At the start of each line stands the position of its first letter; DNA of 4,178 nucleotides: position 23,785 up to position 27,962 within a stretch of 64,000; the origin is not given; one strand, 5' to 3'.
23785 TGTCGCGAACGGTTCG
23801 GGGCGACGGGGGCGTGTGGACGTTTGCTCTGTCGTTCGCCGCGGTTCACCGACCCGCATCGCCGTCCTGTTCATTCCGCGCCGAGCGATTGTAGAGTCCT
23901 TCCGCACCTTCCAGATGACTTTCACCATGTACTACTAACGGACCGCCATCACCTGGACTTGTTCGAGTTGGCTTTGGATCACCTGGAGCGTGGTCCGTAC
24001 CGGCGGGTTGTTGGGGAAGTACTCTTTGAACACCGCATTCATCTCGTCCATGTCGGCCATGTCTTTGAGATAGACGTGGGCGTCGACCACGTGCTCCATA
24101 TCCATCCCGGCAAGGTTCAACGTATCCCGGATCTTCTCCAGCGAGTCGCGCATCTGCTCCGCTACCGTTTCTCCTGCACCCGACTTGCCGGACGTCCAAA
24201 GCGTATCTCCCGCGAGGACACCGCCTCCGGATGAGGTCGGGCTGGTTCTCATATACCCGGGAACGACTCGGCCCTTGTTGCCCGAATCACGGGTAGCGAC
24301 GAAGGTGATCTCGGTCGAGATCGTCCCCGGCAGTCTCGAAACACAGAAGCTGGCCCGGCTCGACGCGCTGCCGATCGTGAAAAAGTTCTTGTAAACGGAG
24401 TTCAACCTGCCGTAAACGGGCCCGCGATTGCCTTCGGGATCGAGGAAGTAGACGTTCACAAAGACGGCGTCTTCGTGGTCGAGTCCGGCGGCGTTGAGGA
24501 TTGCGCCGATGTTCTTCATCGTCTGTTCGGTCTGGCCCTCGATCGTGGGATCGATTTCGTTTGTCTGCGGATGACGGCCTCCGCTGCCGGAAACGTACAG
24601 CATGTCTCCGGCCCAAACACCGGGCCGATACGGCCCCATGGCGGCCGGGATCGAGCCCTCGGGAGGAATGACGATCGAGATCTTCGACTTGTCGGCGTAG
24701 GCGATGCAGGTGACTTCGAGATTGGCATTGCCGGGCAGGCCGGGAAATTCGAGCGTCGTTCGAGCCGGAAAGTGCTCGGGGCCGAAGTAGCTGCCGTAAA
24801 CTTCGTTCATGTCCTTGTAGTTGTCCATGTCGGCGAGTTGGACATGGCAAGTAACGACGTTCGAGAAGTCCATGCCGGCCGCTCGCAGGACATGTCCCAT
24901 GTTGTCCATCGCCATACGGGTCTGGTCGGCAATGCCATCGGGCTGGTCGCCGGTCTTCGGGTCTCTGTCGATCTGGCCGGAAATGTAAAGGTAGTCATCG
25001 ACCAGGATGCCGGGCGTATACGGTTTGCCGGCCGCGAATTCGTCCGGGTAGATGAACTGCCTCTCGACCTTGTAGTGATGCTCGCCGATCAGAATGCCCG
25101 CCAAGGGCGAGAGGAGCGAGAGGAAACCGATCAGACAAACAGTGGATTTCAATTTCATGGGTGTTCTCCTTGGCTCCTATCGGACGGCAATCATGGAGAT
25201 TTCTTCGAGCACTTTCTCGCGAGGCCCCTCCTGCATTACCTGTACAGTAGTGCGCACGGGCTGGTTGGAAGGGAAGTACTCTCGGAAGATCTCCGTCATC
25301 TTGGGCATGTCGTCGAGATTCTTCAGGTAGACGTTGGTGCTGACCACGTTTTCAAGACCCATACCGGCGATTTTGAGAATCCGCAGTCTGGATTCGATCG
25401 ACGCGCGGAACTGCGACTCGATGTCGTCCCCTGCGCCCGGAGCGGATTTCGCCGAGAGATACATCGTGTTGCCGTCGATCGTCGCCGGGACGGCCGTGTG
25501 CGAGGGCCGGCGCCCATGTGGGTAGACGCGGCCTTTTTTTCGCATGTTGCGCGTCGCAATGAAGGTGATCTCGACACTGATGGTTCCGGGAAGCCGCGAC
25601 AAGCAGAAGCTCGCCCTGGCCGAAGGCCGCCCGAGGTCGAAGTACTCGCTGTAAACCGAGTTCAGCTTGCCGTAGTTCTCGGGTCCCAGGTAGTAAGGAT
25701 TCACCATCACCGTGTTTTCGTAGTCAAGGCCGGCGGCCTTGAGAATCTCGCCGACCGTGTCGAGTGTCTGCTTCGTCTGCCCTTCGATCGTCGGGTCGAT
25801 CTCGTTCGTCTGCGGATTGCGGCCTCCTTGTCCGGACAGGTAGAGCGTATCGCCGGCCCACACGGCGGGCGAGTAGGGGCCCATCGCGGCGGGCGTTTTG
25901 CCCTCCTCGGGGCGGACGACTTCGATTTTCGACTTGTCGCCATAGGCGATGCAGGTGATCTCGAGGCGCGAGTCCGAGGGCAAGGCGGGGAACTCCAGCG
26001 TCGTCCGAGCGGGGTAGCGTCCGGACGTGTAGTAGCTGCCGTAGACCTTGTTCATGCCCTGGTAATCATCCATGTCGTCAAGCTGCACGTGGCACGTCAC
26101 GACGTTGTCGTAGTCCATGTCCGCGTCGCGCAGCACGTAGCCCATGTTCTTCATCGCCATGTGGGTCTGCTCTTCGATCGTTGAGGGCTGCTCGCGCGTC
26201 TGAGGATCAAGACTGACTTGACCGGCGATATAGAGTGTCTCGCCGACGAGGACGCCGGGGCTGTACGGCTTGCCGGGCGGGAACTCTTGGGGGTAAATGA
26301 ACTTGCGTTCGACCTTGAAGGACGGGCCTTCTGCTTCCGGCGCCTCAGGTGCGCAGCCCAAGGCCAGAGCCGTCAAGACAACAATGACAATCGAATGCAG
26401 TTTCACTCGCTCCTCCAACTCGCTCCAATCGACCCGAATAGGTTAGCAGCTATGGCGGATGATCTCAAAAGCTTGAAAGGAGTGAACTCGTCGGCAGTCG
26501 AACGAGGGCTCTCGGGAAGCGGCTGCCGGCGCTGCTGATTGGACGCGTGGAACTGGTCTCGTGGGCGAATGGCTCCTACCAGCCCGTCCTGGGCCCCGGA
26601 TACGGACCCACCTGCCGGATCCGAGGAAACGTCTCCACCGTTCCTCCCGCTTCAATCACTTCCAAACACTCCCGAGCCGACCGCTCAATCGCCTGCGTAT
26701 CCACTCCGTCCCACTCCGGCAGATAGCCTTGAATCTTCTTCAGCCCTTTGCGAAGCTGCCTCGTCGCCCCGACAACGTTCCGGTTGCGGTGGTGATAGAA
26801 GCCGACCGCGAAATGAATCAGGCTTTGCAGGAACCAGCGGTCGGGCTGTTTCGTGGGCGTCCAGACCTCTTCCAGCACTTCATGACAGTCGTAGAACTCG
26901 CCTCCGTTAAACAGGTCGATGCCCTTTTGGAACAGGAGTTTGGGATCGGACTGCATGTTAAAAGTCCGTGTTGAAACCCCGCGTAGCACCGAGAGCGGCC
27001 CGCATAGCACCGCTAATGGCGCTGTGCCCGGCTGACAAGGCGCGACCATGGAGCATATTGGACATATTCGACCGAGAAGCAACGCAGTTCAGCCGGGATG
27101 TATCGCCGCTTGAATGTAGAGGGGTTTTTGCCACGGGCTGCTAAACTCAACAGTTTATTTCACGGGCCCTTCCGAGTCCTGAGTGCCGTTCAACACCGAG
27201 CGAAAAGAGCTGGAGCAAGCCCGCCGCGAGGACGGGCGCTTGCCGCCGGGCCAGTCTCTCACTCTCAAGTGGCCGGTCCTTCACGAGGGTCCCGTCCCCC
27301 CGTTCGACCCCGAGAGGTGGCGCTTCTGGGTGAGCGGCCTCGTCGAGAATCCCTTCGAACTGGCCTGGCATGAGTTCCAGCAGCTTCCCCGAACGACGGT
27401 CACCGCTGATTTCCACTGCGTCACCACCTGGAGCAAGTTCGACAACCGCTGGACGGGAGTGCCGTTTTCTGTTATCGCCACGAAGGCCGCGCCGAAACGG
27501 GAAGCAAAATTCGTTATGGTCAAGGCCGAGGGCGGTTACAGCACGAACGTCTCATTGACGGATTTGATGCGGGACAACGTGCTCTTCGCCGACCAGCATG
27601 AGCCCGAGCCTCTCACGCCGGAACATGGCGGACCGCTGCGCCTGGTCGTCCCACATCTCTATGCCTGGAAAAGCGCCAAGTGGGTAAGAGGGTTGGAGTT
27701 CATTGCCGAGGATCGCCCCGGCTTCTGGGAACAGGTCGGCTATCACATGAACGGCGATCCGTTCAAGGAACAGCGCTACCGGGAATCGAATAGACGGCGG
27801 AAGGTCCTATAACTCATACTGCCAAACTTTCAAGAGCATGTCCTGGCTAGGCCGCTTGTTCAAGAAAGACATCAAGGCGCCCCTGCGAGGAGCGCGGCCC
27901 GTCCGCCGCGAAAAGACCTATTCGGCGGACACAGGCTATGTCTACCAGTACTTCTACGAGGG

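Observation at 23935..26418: Two tandem exported proteins, each a fusion of three RidA/YjgF domains (single-chain pseudo-trimers)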

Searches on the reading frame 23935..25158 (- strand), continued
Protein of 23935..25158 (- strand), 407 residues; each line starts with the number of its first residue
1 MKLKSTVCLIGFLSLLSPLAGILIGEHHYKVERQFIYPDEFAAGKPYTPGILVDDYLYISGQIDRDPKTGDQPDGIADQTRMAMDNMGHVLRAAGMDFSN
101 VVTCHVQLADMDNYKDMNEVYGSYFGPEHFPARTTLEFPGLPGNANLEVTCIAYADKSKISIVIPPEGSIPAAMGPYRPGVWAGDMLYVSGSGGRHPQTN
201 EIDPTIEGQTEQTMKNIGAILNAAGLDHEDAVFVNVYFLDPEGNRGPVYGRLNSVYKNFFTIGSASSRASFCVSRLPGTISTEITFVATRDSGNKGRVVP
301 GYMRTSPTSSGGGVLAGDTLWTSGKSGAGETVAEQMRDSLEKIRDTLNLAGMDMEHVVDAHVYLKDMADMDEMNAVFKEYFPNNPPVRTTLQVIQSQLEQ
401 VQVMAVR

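Call 75: find_homologous_proteins(query=L149:5289-5765:+, max_evalue=1e-8)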
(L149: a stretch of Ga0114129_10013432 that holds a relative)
Query L149:5289-5765:+ (158 aa): 6783 proteins with E <= 1e-8 among 6885 candidates; the best 120 are listed.
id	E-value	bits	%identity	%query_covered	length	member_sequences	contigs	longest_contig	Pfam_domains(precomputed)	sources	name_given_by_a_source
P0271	1.5e-99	348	100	100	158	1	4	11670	PF01042.27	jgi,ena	-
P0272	1.1e-89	316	90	100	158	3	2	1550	PF01042.27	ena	-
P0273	2.6e-88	312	90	100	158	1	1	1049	PF01042.27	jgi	jgi:2-iminobutanoate/2-iminopropanoate deaminase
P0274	6.1e-87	307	87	100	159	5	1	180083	PF01042.27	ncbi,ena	-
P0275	1.4e-86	306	88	100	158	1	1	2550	PF01042.27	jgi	jgi:enamine deaminase RidA (YjgF/YER057c/UK114 family)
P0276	6.3e-85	301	87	100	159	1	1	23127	PF01042.27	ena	-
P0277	7.3e-85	300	86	100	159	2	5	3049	PF01042.27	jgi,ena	-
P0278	1.4e-84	299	88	99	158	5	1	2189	PF01042.27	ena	-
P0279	1.4e-84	299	87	100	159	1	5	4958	PF01042.27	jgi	jgi:2-iminobutanoate/2-iminopropanoate deaminase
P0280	1.8e-84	299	85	100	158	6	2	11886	PF01042.27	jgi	jgi:2-iminobutanoate/2-iminopropanoate deaminase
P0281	4.5e-84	298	87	99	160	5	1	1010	PF01042.27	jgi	jgi:enamine deaminase RidA (YjgF/YER057c/UK114 family)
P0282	5.7e-84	297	86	100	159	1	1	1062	PF01042.27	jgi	-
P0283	1.7e-83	296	84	100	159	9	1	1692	PF01042.27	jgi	jgi:2-iminobutanoate/2-iminopropanoate deaminase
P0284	3.4e-83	295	87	96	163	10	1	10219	PF01042.27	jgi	-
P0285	2.3e-82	292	82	100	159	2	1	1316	PF01042.27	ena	-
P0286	3.5e-82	292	85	99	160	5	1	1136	PF01042.27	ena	-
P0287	6.9e-82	291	84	100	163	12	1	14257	PF01042.27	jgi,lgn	-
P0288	7.1e-82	291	86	99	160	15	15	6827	PF01042.27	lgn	-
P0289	4.5e-81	288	82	100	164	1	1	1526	PF01042.27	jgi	jgi:2-iminobutanoate/2-iminopropanoate deaminase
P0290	1.7e-80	286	82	100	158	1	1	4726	PF01042.27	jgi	jgi:2-iminobutanoate/2-iminopropanoate deaminase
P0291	4.4e-80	285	83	99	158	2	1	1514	PF01042.27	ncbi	-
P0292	7.5e-80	284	82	100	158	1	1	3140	PF01042.27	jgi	jgi:2-iminobutanoate/2-iminopropanoate deaminase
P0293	7.8e-80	284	81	100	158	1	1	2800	PF01042.27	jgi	jgi:2-iminobutanoate/2-iminopropanoate deaminase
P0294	1.3e-79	283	79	100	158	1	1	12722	PF01042.27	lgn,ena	-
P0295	1.5e-79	283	81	100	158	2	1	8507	PF01042.27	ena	-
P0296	1.5e-79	283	79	100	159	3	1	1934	PF01042.27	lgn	-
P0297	2.0e-79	283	81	99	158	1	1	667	PF01042.27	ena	-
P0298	2.1e-79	283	80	100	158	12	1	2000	PF01042.27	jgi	jgi:2-iminobutanoate/2-iminopropanoate deaminase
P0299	4.9e-79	281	81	100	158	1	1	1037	PF01042.27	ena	-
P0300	5.8e-79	281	81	100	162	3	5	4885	PF01042.27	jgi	jgi:2-iminobutanoate/2-iminopropanoate deaminase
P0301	7.3e-79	281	80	100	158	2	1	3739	PF01042.27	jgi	jgi:2-iminobutanoate/2-iminopropanoate deaminase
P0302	2.0e-78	280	79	100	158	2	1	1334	PF01042.27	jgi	jgi:2-iminobutanoate/2-iminopropanoate deaminase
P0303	2.5e-78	279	79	100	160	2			PF01042.27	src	-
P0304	3.1e-78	279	82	96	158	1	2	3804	PF01042.27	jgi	jgi:2-iminobutanoate/2-iminopropanoate deaminase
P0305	3.7e-78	279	79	100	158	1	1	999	PF01042.27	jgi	jgi:2-iminobutanoate/2-iminopropanoate deaminase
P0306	3.9e-78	279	80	100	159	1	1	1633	PF01042.27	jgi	jgi:enamine deaminase RidA (YjgF/YER057c/UK114 family)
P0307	4.3e-78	278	80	97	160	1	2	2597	PF01042.27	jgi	jgi:enamine deaminase RidA (YjgF/YER057c/UK114 family)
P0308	5.3e-78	278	86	84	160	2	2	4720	PF01042.27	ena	-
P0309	5.5e-78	278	80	100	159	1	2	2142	PF01042.27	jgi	jgi:enamine deaminase RidA (YjgF/YER057c/UK114 family)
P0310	6.7e-78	278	80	100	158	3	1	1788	PF01042.27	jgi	jgi:enamine deaminase RidA (YjgF/YER057c/UK114 family)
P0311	7.1e-78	278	79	100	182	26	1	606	PF01042.27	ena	-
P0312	8.6e-78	277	79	100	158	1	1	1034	PF01042.27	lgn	-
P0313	9.2e-78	277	80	100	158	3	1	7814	PF01042.27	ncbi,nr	ncbi:MAG: RidA family protein [Acidobacteria bacterium]|nr:RidA family protein [Acidobacteriota bact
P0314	1.4e-77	277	80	100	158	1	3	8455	PF01042.27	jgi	jgi:2-iminobutanoate/2-iminopropanoate deaminase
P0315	2.1e-77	276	83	95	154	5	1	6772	PF01042.27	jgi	jgi:2-iminobutanoate/2-iminopropanoate deaminase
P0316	2.5e-77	276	76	100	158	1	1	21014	PF01042.27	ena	-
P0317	3.6e-77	275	78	100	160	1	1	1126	PF01042.27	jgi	jgi:enamine deaminase RidA (YjgF/YER057c/UK114 family)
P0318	4.7e-77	275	77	98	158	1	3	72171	PF01042.27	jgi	-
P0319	6.2e-77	275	80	99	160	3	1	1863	PF01042.27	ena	-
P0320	7.1e-77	274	79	100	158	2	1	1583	PF01042.27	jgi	-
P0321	8.4e-77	274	78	100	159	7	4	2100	PF01042.27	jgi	jgi:enamine deaminase RidA (YjgF/YER057c/UK114 family)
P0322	1.4e-76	273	80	100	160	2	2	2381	PF01042.27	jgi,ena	jgi:2-iminobutanoate/2-iminopropanoate deaminase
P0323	1.5e-76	273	80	99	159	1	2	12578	PF01042.27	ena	-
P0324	1.8e-76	273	80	100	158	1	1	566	PF01042.27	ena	-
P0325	1.8e-76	273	80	100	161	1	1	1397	PF01042.27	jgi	jgi:2-iminobutanoate/2-iminopropanoate deaminase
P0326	1.9e-76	273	77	100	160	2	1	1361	PF01042.27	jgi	jgi:enamine deaminase RidA (YjgF/YER057c/UK114 family)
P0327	2.0e-76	273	78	100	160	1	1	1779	PF01042.27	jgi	jgi:2-iminobutanoate/2-iminopropanoate deaminase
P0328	2.1e-76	273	76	100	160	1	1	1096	PF01042.27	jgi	jgi:2-iminobutanoate/2-iminopropanoate deaminase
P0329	2.1e-76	273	77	100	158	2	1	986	PF01042.27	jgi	-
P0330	2.3e-76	273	78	100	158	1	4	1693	PF01042.27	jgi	jgi:2-iminobutanoate/2-iminopropanoate deaminase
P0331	2.9e-76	272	79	100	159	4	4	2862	PF01042.27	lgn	-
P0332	3.0e-76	272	78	100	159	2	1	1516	PF01042.27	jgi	-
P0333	3.2e-76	272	76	100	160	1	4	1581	PF01042.27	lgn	-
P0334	3.6e-76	272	75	100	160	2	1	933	PF01042.27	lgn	-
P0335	3.7e-76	272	78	100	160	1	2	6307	PF01042.27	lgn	-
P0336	4.3e-76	272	79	100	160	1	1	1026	PF01042.27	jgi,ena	-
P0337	4.4e-76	272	77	100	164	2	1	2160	PF01042.27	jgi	jgi:2-iminobutanoate/2-iminopropanoate deaminase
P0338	4.4e-76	272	78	100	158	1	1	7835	PF01042.27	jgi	jgi:2-iminobutanoate/2-iminopropanoate deaminase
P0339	4.5e-76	272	78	100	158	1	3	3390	PF01042.27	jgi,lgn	-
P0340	4.7e-76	272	77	100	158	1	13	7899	PF01042.27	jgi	jgi:2-iminobutanoate/2-iminopropanoate deaminase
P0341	4.8e-76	272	77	100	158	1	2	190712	PF01042.27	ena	-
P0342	5.6e-76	272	78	100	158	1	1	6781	PF01042.27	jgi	jgi:2-iminobutanoate/2-iminopropanoate deaminase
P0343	5.8e-76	271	76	100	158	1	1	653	PF01042.27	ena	-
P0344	5.8e-76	271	80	96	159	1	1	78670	PF01042.27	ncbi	-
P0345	8.9e-76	271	77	100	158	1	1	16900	PF01042.27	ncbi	-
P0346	9.0e-76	271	76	100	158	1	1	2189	PF01042.27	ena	-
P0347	9.4e-76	271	81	97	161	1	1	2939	PF01042.27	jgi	jgi:2-iminobutanoate/2-iminopropanoate deaminase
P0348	1.1e-75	271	77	100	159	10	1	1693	PF01042.27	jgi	-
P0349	1.2e-75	270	78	100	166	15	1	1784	PF01042.27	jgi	-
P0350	1.2e-75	270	76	100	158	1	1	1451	PF01042.27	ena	-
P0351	1.3e-75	270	77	99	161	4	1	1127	PF01042.27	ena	-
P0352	1.3e-75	270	77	100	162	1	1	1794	PF01042.27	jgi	-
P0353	1.8e-75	270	77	100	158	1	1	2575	PF01042.27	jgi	jgi:2-iminobutanoate/2-iminopropanoate deaminase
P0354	3.1e-75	269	75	100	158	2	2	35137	PF01042.27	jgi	jgi:2-iminobutanoate/2-iminopropanoate deaminase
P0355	3.5e-75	269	76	100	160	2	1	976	PF01042.27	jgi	jgi:enamine deaminase RidA (YjgF/YER057c/UK114 family)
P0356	3.7e-75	269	74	100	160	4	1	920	PF01042.27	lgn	-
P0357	5.3e-75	268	75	100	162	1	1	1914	PF01042.27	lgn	-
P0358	6.3e-75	268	75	100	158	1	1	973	PF01042.27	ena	-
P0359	7.1e-75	268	74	100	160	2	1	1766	PF01042.27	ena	-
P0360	7.2e-75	268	74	100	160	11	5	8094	PF01042.27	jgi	jgi:enamine deaminase RidA (YjgF/YER057c/UK114 family)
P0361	8.7e-75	268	75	100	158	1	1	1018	PF01042.27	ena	-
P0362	1.0e-74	267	79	100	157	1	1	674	PF01042.27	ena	-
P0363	1.2e-74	267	77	100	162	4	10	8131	PF01042.27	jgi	jgi:enamine deaminase RidA (YjgF/YER057c/UK114 family)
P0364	1.4e-74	267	76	100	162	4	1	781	PF01042.27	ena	-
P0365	1.5e-74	267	75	100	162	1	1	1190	PF01042.27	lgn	-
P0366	1.5e-74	267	75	100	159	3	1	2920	PF01042.27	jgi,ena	-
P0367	1.6e-74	267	76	100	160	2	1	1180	PF01042.27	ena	-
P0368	1.6e-74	267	77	100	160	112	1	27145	PF01042.27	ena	-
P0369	1.6e-74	267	75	100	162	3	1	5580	PF01042.27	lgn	-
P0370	1.9e-74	267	79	97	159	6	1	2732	PF01042.27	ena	-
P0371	1.9e-74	267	77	98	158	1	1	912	PF01042.27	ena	-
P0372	2.0e-74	266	82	91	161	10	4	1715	PF01042.27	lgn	-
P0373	2.2e-74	266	76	100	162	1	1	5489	PF01042.27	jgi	jgi:enamine deaminase RidA (YjgF/YER057c/UK114 family)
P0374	2.3e-74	266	79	99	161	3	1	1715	PF01042.27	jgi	jgi:2-iminobutanoate/2-iminopropanoate deaminase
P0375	2.5e-74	266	75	100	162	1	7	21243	PF01042.27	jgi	jgi:2-iminobutanoate/2-iminopropanoate deaminase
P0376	2.9e-74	266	78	96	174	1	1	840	PF01042.27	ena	-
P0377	2.9e-74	266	76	100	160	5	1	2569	PF01042.27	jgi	jgi:enamine deaminase RidA (YjgF/YER057c/UK114 family)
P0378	2.9e-74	266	76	100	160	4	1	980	PF01042.27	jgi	jgi:enamine deaminase RidA (YjgF/YER057c/UK114 family)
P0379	2.9e-74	266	74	100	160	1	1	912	PF01042.27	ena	-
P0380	3.8e-74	266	75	100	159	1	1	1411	PF01042.27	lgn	-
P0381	3.9e-74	266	77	97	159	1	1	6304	PF01042.27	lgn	-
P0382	4.0e-74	266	75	100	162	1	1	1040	PF01042.27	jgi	jgi:2-iminobutanoate/2-iminopropanoate deaminase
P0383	4.0e-74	266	76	100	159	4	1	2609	PF01042.27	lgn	-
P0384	4.5e-74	265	78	100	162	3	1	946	PF01042.27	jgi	-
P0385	4.9e-74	265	75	100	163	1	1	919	PF01042.27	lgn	-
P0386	4.9e-74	265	76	100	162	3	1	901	PF01042.27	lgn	-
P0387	5.2e-74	265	76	100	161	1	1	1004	PF01042.27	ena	-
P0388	5.6e-74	265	76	100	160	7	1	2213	PF01042.27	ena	-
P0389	5.7e-74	265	76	98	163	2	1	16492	PF01042.27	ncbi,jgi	jgi:enamine deaminase RidA (YjgF/YER057c/UK114 family)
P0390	6.4e-74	265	76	100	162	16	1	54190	PF01042.27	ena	-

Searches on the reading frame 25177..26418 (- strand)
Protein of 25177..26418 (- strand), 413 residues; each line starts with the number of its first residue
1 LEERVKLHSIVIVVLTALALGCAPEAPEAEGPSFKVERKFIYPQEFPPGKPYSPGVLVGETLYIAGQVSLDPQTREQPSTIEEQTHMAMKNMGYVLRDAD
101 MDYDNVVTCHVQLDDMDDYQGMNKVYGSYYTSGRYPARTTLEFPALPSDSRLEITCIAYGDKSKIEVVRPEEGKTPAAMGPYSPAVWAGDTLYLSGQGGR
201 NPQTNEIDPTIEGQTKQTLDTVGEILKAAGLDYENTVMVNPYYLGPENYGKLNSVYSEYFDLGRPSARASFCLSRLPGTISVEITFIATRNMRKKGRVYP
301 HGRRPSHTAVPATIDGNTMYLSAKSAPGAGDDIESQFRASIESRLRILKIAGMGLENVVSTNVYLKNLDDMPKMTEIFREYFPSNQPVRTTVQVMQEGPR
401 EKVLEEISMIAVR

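Call 3: search_protein_families(library=pfam, proteins=[window:25177-26418:-], max_evalue=1)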
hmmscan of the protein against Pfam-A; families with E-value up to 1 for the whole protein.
window:25177-26418:- (413 aa): 1 family
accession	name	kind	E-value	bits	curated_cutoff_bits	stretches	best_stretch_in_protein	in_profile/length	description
PF01042.26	Ribonuc_L-PSP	-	2.8e-68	227.9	27.3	3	47-159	6-120/121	Endoribonuclease L-PSP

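Call 4: search_protein_families(library=ncbifam, proteins=[window:25177-26418:-], max_evalue=1)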
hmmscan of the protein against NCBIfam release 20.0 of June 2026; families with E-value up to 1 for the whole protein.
window:25177-26418:- (413 aa): 3 families
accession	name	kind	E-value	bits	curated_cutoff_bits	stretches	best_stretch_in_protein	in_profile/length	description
TIGR00004.1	TIGR00004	subfamily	4.9e-71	236.8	106.25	3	51-159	15-124/125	Rid family detoxifying hydrolase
NF008490.0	PRK11401.1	equivalog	6.6e-39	132.7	222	3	50-158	15-125/129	enamine/imine deaminase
TIGR03610.1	RutC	equivalog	8e-32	110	169.1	3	47-159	13-125/127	pyrimidine utilization protein C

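Call 68: predict_structure(alignment_id=A2)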
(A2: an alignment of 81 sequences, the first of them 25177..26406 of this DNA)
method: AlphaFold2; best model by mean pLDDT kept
length: 409 residues; sequences in the alignment: 81
mean_pLDDT: 91.3   pTM: 0.89
mean pLDDT of the five models: 91.3, 90.8, 88.5, 88.1, 88.0
residues with pLDDT >= 90: 316; 70-90: 66; 50-70: 18; < 50: 9
segments of 3 or more residues with pLDDT < 50: 18-23
pLDDT, mean of each block of 10 residues (from residue 1): 66 57 56 93 87 98 84 94 97 98 98 96 93 97 94 98 96 90 98 92 96 98 98 97 94 93 94 95 97 85 89 95 88 95 95 97 95 94 94 78 96
secondary structure, 60 per line:
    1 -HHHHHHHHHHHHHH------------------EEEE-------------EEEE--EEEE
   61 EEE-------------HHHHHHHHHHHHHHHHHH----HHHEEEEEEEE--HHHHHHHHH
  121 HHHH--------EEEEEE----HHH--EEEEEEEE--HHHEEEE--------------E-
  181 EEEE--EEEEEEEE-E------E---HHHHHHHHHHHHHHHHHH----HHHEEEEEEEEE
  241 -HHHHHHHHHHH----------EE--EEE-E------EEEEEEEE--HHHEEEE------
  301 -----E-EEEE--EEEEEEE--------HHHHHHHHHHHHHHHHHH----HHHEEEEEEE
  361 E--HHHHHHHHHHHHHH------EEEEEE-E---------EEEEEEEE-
elements in order: H2-15 E34-37 E51-54 E57-63 H77-94 E102-109 H112-124 E133-138 E148-155 E161-164 E181-184 E187-194 H207-224 E232-240 H242-252 E267-269 E278-285 E291-294 E308-311 E314-320 H329-346 E354-361 H364-377 E384-389 E401-408

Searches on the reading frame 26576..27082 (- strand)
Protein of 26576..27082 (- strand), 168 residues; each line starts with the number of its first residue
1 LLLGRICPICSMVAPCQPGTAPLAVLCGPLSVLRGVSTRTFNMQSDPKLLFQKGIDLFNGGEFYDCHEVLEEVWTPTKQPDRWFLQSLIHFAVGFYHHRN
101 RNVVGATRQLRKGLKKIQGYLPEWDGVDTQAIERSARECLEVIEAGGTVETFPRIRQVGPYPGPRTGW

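Call 16: search_protein_families(library=pfam, proteins=[window:26576-27082:-], max_evalue=0.001)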
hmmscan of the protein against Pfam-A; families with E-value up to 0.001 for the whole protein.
window:26576-27082:- (168 aa): 1 family
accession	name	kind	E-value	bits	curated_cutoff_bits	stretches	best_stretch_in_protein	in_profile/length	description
PF03745.19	DUF309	-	1.9e-21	75.9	27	1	51-108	1-58/59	Domain of unknown function (DUF309)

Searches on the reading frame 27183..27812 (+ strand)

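Call 16: search_protein_families(library=pfam, proteins=[window:27183-27812:+], max_evalue=0.001)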
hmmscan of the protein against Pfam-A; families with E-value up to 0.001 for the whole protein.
window:27183-27812:+ (209 aa): 1 family
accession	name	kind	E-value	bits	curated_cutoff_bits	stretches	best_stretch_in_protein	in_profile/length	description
PF00174.25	Oxidored_molyb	-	1.6e-41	142.1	24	1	36-182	2-169/169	Oxidoreductase molybdopterin binding domain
